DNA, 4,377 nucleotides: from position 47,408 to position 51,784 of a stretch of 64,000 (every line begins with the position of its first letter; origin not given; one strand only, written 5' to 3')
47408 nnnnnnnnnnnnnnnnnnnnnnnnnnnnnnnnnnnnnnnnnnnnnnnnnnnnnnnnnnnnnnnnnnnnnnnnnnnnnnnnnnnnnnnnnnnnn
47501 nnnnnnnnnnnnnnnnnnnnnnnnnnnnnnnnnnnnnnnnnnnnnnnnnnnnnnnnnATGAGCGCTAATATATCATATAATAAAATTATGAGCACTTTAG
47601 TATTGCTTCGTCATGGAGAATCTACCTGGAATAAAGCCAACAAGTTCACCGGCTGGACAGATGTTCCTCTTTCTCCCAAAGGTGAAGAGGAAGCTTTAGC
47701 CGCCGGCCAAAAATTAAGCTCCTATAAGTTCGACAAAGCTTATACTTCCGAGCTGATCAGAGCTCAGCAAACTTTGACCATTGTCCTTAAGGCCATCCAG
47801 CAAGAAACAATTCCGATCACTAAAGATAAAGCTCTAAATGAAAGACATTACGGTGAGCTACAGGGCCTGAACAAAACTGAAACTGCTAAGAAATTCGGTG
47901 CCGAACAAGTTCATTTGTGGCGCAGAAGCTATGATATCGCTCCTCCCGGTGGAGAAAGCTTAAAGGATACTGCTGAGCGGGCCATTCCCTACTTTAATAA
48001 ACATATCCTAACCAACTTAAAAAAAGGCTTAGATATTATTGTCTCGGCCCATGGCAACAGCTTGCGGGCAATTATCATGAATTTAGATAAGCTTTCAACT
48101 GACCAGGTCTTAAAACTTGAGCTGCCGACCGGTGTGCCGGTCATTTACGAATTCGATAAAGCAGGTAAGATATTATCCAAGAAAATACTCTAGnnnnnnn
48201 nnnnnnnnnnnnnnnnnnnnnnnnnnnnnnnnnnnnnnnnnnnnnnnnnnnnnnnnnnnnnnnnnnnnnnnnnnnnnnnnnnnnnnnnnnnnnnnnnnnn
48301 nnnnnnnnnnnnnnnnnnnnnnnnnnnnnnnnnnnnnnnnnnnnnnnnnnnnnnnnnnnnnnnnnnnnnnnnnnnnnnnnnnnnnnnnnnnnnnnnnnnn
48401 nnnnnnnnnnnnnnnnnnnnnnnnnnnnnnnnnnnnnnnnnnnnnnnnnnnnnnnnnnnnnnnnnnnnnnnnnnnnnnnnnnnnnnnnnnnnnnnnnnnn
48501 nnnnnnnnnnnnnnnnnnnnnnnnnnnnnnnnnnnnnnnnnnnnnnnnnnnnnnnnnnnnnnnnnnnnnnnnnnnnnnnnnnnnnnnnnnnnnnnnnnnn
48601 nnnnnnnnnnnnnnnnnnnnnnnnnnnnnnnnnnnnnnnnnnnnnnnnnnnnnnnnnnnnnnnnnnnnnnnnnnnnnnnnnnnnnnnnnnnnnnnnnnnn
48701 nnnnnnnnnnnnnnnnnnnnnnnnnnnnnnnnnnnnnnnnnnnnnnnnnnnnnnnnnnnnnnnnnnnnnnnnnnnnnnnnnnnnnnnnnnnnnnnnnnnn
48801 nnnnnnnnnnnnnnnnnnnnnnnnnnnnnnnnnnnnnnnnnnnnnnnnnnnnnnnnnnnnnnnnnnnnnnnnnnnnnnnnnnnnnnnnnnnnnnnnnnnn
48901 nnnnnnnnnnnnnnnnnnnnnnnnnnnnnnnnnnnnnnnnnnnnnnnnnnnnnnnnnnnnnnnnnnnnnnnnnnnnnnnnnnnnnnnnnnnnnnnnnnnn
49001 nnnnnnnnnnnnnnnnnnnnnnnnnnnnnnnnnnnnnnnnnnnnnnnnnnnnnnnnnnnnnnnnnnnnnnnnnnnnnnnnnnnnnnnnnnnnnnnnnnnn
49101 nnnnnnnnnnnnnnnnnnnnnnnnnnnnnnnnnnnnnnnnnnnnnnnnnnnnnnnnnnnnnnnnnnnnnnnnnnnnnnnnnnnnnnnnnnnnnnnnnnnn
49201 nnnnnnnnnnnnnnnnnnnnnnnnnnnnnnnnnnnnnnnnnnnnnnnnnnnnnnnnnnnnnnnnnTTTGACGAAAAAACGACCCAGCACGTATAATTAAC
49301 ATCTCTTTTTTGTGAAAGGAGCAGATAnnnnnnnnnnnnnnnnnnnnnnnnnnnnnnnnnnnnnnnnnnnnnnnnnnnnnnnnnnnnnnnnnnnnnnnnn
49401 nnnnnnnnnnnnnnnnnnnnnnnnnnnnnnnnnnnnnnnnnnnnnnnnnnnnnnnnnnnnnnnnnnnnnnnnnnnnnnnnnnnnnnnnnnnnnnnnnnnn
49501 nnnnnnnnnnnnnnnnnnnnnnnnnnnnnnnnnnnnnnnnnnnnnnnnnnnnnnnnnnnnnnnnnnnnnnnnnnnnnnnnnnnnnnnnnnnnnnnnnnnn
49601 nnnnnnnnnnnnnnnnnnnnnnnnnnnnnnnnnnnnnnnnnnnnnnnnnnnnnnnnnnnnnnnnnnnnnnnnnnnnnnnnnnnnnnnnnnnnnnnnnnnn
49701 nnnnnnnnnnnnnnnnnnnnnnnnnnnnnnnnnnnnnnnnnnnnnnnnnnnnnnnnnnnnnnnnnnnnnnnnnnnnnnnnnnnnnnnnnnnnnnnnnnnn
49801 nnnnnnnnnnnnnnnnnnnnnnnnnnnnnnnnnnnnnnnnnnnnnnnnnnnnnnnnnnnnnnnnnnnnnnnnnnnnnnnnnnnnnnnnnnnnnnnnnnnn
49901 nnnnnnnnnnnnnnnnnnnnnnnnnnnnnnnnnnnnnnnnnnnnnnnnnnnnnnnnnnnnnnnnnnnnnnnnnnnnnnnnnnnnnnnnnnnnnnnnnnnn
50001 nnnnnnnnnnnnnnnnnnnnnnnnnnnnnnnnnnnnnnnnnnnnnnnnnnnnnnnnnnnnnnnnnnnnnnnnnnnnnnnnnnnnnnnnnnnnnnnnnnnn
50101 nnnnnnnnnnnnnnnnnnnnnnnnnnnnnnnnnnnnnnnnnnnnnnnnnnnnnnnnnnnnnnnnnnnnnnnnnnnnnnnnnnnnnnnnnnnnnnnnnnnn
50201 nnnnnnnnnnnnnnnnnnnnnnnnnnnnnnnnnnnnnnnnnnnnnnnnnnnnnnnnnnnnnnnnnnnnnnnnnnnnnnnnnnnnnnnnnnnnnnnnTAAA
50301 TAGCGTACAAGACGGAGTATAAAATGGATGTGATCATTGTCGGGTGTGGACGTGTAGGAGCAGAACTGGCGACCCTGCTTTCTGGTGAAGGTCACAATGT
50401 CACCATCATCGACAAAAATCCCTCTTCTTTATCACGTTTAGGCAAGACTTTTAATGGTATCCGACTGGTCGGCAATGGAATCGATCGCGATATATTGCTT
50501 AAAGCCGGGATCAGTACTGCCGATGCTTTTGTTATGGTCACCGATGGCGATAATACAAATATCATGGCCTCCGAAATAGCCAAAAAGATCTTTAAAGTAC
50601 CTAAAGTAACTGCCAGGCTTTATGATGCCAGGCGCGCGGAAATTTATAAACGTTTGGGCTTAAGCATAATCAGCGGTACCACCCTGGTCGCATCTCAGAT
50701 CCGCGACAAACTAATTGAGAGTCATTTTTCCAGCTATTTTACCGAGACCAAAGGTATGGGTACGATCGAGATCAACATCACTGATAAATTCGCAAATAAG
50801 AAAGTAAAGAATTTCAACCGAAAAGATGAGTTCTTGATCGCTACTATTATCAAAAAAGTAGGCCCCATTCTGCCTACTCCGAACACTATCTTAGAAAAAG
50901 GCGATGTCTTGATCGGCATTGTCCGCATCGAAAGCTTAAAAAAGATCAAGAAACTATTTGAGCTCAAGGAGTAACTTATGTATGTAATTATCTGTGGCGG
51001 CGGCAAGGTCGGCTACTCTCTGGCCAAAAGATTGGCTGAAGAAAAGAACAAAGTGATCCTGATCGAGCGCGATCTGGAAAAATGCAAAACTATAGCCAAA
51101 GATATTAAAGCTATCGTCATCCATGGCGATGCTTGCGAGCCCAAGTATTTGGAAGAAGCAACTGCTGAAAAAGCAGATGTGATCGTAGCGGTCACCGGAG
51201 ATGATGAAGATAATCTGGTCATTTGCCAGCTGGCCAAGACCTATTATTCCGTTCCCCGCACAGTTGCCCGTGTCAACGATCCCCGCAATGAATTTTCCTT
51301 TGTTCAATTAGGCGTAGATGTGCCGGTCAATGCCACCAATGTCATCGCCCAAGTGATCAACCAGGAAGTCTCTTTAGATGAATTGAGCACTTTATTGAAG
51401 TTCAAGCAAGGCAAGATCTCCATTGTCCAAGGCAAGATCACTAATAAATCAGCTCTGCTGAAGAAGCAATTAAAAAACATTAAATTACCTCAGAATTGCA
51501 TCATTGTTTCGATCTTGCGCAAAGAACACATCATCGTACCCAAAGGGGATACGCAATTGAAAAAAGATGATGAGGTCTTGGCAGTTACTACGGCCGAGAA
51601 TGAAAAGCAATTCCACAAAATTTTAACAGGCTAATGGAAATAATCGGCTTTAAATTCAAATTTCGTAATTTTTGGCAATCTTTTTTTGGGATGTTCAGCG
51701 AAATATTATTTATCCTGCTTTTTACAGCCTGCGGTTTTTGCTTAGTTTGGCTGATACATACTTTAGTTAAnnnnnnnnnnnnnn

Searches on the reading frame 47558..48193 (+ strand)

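Call 47: search_protein_families(library=pfam, proteins=[window:47558-48193:+], max_evalue=0.00001)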
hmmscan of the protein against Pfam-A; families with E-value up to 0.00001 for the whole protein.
window:47558-48193:+ (211 aa): 1 family
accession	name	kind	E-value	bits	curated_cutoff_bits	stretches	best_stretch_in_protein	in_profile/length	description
PF00300.27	His_Phos_1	-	1.7e-45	155.6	21.7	1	14-205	1-187/194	Histidine phosphatase superfamily (branch 1)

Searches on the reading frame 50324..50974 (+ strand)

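Call 48: search_protein_families(library=pfam, proteins=[window:50324-50974:+], max_evalue=0.00001)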
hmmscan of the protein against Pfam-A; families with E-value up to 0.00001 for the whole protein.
window:50324-50974:+ (216 aa): 2 families
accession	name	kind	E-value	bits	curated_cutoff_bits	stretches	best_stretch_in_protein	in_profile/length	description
PF02254.24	TrkA_N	-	3.4e-27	95.5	23.8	1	3-115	1-112/116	TrkA-N domain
PF02080.26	TrkA_C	-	1.2e-07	32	27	1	148-212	4-70/71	TrkA-C domain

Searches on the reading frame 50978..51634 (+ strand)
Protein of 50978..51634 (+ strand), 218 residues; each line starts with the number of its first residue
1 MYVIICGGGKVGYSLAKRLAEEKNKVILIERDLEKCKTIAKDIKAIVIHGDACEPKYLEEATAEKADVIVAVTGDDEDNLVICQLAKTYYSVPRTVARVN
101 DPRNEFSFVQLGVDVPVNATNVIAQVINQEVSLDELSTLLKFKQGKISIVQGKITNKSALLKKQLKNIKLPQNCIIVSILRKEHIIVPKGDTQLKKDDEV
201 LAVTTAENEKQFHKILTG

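Call 48: search_protein_families(library=pfam, proteins=[window:50978-51634:+], max_evalue=0.00001)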
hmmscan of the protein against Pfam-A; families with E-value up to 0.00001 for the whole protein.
window:50978-51634:+ (218 aa): 5 families
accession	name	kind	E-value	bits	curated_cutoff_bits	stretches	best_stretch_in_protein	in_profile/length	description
PF02254.24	TrkA_N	-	3.3e-32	111.7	23.8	1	3-118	1-115/116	TrkA-N domain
PF02080.26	TrkA_C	-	3.5e-14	52.9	27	1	153-216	5-70/71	TrkA-C domain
PF13241.12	NAD_binding_7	-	6.2e-08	33.6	22.1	1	3-88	10-84/104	Putative NAD(P)-binding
PF13460.12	NAD_binding_10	-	9.7e-07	29.3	27.2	1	8-83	3-79/184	NAD(P)H-binding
PF03807.23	F420_oxidored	-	4.8e-06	27.5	21.6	0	4-70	4-64/94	NADP oxidoreductase coenzyme F420-dependent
